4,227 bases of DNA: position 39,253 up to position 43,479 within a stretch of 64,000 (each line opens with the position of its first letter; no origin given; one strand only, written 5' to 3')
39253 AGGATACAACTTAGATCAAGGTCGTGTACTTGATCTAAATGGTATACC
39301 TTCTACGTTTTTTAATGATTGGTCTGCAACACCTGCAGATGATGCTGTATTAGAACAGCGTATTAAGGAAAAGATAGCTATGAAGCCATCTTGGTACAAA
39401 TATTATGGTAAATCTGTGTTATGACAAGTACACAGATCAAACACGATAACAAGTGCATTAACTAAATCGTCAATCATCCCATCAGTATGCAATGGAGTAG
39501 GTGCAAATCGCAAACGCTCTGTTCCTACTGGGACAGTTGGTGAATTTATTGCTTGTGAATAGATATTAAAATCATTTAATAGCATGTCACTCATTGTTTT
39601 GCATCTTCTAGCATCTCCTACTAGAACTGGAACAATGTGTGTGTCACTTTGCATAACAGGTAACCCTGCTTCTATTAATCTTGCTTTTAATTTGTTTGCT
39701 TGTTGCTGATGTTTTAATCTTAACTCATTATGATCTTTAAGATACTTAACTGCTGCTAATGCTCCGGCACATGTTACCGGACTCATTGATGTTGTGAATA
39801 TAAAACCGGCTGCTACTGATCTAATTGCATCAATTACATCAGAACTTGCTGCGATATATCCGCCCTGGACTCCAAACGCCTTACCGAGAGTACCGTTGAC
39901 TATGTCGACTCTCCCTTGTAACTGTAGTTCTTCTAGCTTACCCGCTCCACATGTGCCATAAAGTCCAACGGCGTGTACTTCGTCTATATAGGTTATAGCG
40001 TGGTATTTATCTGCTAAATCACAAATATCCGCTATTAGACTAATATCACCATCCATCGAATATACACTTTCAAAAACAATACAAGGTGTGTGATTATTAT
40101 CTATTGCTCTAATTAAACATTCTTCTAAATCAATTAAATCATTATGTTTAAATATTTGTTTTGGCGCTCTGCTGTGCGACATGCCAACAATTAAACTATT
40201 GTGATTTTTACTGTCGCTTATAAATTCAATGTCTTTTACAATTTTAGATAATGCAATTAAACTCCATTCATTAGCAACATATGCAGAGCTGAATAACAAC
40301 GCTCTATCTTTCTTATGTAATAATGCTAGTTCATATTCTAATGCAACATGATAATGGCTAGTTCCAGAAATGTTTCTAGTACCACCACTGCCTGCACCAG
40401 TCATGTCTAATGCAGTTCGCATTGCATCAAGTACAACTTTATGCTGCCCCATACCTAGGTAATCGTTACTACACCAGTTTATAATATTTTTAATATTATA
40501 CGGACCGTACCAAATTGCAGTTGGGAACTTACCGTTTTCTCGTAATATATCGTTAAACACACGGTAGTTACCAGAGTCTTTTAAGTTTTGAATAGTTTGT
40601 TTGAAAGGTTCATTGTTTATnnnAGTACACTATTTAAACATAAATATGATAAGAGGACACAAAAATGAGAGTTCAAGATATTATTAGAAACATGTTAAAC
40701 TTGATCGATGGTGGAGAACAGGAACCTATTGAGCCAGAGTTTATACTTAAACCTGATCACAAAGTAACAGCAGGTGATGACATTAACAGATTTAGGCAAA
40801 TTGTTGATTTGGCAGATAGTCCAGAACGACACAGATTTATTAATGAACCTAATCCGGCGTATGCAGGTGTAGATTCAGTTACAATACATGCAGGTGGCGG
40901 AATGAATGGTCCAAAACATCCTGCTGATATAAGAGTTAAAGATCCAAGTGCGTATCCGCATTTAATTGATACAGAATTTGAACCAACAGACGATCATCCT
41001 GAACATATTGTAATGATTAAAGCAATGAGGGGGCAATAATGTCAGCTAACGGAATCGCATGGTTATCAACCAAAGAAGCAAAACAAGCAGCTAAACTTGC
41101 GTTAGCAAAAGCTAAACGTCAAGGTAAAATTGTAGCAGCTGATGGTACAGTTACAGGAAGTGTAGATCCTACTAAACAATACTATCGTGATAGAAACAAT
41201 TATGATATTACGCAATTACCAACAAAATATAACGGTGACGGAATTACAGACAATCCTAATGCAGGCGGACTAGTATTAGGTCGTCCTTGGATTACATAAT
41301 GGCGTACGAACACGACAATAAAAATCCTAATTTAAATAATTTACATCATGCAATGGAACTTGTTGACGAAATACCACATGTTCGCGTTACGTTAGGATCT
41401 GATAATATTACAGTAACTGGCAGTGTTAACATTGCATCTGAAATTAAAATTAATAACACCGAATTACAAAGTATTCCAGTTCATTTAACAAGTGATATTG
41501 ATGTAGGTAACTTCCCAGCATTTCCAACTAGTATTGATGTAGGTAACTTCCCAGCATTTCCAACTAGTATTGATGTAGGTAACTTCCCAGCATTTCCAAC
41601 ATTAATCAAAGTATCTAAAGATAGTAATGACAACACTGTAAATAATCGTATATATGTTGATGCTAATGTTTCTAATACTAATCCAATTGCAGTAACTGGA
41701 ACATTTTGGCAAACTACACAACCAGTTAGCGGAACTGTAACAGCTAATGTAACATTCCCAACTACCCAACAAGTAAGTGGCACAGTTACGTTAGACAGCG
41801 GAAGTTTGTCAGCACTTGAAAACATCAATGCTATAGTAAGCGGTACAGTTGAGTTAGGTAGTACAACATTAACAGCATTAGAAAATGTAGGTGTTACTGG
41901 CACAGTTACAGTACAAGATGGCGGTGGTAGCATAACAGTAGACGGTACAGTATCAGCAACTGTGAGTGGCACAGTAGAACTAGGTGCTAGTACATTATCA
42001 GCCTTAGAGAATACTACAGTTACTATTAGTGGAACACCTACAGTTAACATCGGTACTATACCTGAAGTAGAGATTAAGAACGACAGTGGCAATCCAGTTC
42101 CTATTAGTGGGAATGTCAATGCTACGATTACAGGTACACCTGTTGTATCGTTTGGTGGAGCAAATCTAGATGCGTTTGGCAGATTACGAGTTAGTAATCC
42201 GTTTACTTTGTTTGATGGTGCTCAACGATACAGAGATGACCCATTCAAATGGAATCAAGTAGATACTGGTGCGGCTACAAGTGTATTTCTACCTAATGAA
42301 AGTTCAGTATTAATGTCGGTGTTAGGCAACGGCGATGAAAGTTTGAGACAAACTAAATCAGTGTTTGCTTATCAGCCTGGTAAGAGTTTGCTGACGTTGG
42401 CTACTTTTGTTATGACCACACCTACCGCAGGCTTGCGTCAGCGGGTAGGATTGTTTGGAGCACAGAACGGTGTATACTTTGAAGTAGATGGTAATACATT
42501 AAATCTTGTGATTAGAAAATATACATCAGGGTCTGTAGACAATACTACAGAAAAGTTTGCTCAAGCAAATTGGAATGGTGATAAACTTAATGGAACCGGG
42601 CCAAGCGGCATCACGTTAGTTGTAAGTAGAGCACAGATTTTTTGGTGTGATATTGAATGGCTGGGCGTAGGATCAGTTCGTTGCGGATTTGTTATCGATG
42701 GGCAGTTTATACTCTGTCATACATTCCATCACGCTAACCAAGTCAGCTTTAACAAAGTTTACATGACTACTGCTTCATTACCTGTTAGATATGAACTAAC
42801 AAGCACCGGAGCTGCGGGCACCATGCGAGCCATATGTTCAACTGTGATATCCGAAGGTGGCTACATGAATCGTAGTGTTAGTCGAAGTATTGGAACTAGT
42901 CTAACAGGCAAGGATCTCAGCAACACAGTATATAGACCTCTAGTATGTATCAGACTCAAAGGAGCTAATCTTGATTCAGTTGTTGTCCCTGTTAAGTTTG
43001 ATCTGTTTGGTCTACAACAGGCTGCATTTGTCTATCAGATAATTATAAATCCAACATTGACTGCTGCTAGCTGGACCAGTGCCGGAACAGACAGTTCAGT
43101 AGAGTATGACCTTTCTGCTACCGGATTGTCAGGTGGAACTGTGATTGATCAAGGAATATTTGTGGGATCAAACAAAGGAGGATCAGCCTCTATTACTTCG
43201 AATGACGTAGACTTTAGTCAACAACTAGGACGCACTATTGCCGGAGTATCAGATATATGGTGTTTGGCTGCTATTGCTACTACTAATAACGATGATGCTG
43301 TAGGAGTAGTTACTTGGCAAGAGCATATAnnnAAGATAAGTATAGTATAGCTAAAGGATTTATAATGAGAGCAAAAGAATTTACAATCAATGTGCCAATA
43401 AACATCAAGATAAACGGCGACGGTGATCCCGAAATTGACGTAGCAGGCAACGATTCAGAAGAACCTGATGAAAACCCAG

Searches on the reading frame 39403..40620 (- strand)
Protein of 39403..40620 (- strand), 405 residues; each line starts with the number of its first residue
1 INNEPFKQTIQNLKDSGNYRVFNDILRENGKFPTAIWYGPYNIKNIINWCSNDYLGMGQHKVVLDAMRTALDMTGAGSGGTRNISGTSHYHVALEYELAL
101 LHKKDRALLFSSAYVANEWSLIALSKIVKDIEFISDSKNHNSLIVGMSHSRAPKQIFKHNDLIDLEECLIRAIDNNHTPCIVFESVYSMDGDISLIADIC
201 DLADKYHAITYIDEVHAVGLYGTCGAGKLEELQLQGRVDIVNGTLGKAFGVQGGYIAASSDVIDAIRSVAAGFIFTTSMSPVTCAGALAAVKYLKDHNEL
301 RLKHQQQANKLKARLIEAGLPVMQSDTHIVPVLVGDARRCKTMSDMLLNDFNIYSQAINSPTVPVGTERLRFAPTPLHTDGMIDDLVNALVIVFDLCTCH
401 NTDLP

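Call 17: search_protein_families(library=phrogs, proteins=[window:39403-40620:-], max_evalue=0.001)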
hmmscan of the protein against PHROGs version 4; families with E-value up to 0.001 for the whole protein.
window:39403-40620:- (405 aa): 0 families

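Call 18: search_protein_families(library=pfam, proteins=[window:39403-40620:-], max_evalue=0.001)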
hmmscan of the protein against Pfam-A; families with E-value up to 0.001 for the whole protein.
window:39403-40620:- (405 aa): 1 family
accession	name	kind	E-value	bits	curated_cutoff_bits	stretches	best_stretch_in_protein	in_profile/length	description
PF00155.27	Aminotran_1_2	-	4.7e-62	210.7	19.7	1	45-390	2-361/361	Aminotransferase class I and II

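Call 56: search_protein_families(library=ncbifam, proteins=[window:39403-40620:-], max_evalue=0.001)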
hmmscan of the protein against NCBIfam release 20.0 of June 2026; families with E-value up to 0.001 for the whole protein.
window:39403-40620:- (405 aa): 22 families
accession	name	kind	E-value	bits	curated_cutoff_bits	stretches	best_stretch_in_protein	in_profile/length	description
TIGR01821.1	5aminolev_synth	equivalog_domain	2e-169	563.8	338.55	1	5-398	6-398/402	5-aminolevulinate synthase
NF005394.0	PRK06939.1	equivalog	4.1e-93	312.2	460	1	6-391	9-388/397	glycine C-acetyltransferase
TIGR00858.1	bioF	equivalog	1.2e-90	303.9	426.45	1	44-390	21-364/365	8-amino-7-oxononanoate synthase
TIGR01825.1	gly_Cac_T_rel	subfamily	1.3e-84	284.1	535.4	1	7-390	2-375/385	BioF/Kbl family PLP-dependent acyltransferase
TIGR01822.1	2am3keto_CoA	equivalog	2.3e-73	247.4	493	1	44-392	38-385/393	glycine C-acetyltransferase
NF047600.1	SerpalmtaseCFB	equivalog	4.7e-66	223.1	640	1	9-395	14-390/395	serine palmitoyltransferase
NF047599.1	SerpalmtaseBetaP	equivalog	2.6e-63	214.1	500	1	42-391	41-387/394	serine palmitoyltransferase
NF047603.1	SerpalmtaseAlphaP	equivalog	1.1e-52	179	670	1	5-388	10-387/399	serine palmitoyltransferase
NF005526.0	PRK07179.1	equivalog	1.5e-45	155.5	428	1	38-389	48-391/407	alpha-hydroxyketone-type quorum-sensing autoinducer synthase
NF005697.0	PRK07505.1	subfamily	1.7e-32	112.6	342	1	44-391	48-396/405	hypothetical protein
NF004608.1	PRK05937.1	equivalog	5.5e-30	104.4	399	1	46-313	4-273/366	8-amino-7-oxononanoate synthase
NF002877.0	PRK03317.1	equivalog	2.8e-08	32.9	409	1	170-339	158-322/374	histidinol-phosphate transaminase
NF000586.1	PRK00011.1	subfamily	3.1e-07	29.5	335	1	156-367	136-341/404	serine hydroxymethyltransferase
NF006488.0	PRK08912.1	equivalog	7.5e-05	21.8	498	1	186-327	175-314/387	aminotransferase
NF041364.1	GntC_guanitoxin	equivalog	0.00014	20.9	415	1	196-320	156-285/356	guanitoxin biosynthesis PLP-dependent (S)-gamma-hydroxy-L-arginine cyclodehydratase GntC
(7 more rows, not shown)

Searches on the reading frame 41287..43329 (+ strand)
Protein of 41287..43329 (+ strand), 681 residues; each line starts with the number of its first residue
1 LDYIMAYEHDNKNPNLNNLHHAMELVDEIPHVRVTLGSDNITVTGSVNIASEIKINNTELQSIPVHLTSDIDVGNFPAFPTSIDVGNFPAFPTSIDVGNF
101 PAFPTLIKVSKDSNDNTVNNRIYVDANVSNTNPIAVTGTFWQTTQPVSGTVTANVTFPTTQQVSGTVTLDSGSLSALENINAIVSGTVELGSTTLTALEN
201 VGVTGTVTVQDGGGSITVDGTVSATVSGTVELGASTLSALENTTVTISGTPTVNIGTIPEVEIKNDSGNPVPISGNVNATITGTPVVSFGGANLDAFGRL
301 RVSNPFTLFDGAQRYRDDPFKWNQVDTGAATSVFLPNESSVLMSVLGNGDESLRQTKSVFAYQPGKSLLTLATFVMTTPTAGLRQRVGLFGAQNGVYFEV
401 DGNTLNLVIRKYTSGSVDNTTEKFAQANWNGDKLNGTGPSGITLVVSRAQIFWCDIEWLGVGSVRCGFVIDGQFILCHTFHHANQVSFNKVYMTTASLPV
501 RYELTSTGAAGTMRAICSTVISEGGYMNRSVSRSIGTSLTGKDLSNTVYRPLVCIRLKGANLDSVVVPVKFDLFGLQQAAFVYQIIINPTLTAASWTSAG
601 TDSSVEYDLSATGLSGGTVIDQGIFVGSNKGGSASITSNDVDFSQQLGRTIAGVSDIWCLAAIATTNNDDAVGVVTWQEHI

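Call 17: search_protein_families(library=phrogs, proteins=[window:41287-43329:+], max_evalue=0.001)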
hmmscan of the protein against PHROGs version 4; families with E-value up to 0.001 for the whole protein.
window:41287-43329:+ (681 aa): 2 families
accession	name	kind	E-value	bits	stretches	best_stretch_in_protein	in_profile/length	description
phrog_1645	-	head and packaging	8.7e-109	365.2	1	283-680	40-439/440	virion structural protein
phrog_5838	-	head and packaging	4.1e-15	55.7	1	423-514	570-660/1106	virion structural protein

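Call 18: search_protein_families(library=pfam, proteins=[window:41287-43329:+], max_evalue=0.001)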
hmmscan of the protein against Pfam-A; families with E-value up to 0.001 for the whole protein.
window:41287-43329:+ (681 aa): 0 families
